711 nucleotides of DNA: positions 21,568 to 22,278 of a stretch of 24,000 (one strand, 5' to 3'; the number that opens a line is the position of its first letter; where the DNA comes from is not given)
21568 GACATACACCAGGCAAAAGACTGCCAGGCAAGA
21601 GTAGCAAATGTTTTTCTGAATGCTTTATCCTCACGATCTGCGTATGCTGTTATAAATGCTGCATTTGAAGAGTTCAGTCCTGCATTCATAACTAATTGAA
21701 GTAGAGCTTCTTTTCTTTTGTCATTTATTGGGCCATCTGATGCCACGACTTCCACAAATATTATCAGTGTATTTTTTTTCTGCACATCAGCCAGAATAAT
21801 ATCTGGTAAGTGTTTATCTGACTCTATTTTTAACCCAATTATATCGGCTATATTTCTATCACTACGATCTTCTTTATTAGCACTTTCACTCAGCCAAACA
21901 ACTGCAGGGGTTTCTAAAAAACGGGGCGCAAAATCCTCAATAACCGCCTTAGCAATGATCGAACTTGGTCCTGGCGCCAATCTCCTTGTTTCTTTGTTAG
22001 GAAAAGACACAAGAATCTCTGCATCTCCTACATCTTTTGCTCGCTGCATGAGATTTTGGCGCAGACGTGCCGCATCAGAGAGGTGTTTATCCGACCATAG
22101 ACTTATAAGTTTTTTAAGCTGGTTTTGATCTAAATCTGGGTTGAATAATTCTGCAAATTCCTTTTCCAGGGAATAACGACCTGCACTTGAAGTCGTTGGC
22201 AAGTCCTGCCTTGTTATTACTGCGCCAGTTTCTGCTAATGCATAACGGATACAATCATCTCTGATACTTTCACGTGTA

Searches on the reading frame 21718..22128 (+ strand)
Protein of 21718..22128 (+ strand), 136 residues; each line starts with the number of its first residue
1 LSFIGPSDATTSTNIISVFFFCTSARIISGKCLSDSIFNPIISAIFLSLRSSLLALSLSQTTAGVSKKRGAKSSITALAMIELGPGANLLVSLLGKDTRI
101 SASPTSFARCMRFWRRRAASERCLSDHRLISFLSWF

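Call 74: search_protein_families(library=pfam, proteins=[window:21718-22128:+], max_evalue=0.1)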
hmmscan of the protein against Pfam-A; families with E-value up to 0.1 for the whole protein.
window:21718-22128:+ (136 aa): 1 family
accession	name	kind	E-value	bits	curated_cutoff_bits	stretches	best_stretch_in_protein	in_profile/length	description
PF15129.11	ALKL1_2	-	0.058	14.1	27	1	90-124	88-122/124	ALK and LTK ligand 1/2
